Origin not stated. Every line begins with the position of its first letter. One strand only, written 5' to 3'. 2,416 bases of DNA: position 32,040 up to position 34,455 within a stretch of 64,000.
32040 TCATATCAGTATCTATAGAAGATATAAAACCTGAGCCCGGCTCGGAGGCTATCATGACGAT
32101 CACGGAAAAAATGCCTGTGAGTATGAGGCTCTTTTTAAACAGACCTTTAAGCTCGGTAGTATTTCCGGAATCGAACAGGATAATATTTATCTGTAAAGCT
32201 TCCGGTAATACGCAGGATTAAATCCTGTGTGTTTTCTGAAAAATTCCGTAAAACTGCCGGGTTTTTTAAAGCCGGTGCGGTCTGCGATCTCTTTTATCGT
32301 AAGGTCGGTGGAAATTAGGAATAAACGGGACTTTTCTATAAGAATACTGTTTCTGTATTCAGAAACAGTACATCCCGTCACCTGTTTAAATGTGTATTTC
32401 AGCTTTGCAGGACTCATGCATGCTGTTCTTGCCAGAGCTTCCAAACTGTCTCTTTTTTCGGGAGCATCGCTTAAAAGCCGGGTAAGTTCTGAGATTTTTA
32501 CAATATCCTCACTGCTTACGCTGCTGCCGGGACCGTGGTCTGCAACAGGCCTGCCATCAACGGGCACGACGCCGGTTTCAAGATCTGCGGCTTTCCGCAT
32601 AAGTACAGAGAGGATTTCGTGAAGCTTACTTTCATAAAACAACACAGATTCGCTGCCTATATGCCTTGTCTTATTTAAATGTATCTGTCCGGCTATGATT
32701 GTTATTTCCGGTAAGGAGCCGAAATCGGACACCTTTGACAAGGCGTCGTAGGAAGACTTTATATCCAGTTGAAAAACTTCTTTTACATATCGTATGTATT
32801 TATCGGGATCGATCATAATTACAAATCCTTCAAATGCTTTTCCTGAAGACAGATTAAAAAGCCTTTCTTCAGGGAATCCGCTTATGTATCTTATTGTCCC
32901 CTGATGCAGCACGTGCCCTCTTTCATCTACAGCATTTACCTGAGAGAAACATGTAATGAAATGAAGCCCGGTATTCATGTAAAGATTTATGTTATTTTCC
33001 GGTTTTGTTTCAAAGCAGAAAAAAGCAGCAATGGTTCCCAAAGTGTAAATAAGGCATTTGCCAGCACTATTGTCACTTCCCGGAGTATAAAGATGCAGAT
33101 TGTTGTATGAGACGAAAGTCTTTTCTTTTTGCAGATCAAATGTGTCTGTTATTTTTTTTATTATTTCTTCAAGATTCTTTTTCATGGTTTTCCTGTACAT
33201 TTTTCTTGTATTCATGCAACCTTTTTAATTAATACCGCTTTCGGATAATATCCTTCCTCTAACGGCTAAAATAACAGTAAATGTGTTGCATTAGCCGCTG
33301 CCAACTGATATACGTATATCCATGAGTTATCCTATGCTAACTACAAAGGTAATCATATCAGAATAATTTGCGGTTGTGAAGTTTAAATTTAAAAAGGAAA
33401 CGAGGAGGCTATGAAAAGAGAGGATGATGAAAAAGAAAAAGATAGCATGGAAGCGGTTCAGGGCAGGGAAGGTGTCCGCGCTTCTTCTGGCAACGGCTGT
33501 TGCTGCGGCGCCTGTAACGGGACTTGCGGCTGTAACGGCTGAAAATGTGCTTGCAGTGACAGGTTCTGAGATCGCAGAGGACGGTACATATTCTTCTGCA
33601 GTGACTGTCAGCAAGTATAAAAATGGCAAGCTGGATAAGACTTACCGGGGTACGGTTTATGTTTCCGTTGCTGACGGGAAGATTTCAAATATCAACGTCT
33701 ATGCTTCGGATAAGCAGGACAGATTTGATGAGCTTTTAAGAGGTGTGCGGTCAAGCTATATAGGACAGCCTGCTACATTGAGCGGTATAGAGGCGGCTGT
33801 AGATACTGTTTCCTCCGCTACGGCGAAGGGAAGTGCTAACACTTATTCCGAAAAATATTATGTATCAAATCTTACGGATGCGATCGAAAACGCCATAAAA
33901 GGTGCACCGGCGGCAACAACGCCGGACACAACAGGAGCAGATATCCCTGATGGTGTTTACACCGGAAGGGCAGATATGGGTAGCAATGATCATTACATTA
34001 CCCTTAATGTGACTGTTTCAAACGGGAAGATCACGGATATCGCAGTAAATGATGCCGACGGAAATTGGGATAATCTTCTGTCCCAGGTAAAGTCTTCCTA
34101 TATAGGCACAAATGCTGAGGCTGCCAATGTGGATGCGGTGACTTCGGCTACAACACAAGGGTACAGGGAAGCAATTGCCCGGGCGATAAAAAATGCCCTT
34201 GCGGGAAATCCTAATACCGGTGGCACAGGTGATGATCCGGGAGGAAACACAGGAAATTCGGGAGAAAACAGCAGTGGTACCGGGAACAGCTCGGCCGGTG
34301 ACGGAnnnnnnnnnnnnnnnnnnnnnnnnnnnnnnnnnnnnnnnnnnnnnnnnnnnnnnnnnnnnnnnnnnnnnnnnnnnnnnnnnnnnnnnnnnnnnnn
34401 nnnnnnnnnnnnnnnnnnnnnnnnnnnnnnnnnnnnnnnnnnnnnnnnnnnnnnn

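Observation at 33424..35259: Chimeric protein: two ApbE-type flavinylation motifs fused to a Spy0128/SpaA-like isopeptide pilin with NPLTG sorting signal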

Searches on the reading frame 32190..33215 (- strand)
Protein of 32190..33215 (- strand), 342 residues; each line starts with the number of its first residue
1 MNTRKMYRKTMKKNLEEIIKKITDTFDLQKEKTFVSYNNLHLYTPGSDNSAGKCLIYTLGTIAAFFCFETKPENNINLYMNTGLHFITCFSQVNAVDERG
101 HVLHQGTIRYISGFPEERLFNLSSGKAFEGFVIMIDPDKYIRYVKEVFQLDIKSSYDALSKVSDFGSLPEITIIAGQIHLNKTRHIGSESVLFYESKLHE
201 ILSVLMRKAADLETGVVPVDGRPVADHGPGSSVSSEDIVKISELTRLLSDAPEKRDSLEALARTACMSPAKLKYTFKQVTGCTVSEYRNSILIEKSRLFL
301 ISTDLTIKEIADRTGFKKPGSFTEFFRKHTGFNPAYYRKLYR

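Call 3: search_protein_families(library=pfam, proteins=[window:32190-33215:-], max_evalue=0.01)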
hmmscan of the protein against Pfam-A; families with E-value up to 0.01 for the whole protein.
window:32190-33215:- (342 aa): 2 families
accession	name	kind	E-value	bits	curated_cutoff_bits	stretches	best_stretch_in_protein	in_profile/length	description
PF12833.13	HTH_18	-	8.2e-21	74.5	33.6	1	261-339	1-79/80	Helix-turn-helix domain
PF00165.29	HTH_AraC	-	1.3e-12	47.9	26.6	2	256-289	9-42/42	Bacterial regulatory helix-turn-helix proteins, AraC family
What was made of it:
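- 32187..33215 (-): AraC-family regulator, divergent from the pilus operon. Pfam HTH_18 and HTH_AraC (call 3).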

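Call 4: search_protein_families(library=ncbifam, proteins=[window:32190-33215:-], max_evalue=0.01)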
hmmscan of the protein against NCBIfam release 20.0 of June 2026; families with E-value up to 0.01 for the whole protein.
window:32190-33215:- (342 aa): 25 families
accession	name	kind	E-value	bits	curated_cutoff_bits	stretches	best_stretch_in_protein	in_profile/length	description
NF007860.0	PRK10572.1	equivalog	4e-16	58.7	208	1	240-340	184-284/292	arabinose operon transcriptional regulator AraC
TIGR04094.1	adjacent_YSIRK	equivalog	1.3e-12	47.4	200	1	258-338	304-383/383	YSIRK-targeted surface antigen transcriptional regulator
NF006902.0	PRK09393.1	equivalog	5e-12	45.6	425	1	236-340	217-321/327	transcriptional regulator FtrA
NF049932.1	TranspRegBtr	equivalog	2.1e-10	39.8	900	1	249-339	174-264/531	bacillibactin transport transcriptional regulator Btr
NF047455.1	TF_Staph_AryK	equivalog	6.3e-10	37.9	850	1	254-341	172-259/759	transcriptional regulator AryK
NF010026.0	PRK13501.1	equivalog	1.7e-08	34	363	1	266-340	203-277/290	HTH-type transcriptional activator RhaR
NF007693.0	PRK10371.1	equivalog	4.9e-08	32.5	253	1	232-340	191-299/309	transcriptional regulator MelR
NF010025.2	PRK13500.1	equivalog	8.6e-08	32.1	525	1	243-340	180-277/282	HTH-type transcriptional activator RhaR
NF010027.0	PRK13502.1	equivalog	4.4e-07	29.6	384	1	242-340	179-277/282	HTH-type transcriptional activator RhaR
TIGR02297.1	HpaA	equivalog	1e-06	28.2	274.65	1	235-339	182-286/287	4-hydroxyphenylacetate catabolism regulatory protein HpaA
NF050186.1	TransRegGliRPseudo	equivalog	2.1e-06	27.3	570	1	288-339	284-335/338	AraC family transcriptional regulator GliR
NF047788.1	TransRegPocR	equivalog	2.1e-06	27.2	500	1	240-340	190-290/296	transcriptional regulator PocR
NF010028.0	PRK13503.1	equivalog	2.6e-06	27.1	288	1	240-338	172-270/278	HTH-type transcriptional activator RhaS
NF033869.1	viru_reg_Rsp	equivalog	7.9e-06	24.6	400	1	250-340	158-248/701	AraC family transcriptional regulator Rsp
NF011701.0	PRK15121.1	equivalog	1.6e-05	24.5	426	1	242-339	8-105/289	MDR efflux pump AcrAB transcriptional activator RobA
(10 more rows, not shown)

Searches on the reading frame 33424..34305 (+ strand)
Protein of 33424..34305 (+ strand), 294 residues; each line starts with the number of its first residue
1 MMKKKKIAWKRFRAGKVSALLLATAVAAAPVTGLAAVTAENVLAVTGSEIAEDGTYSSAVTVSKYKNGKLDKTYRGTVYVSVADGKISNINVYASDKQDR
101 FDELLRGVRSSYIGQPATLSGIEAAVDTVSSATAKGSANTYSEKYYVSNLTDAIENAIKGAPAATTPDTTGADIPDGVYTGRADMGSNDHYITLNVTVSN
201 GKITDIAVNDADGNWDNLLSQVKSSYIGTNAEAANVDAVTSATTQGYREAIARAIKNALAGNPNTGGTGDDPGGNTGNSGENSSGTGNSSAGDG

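Call 5: search_protein_families(library=pfam, proteins=[window:33424-34305:+], max_evalue=10)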
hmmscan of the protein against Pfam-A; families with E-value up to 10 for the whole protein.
seq(294 aa): 3 families
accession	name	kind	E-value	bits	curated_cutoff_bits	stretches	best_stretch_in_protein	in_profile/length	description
PF10437.14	Lip_prot_lig_C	-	0.047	14.1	24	0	192-242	17-66/85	Bacterial lipoate protein ligase C-terminus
PF24388.1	Permuted_GreAB-C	-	0.051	13.7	27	1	148-172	10-35/54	Permuted GreAB-C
PF25577.1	TPR_TAF2_C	-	0.18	11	27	1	137-166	140-169/363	TAF2-like, TPR repeats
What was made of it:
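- Domain 1 scores below the Pfam cutoff (call 5).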
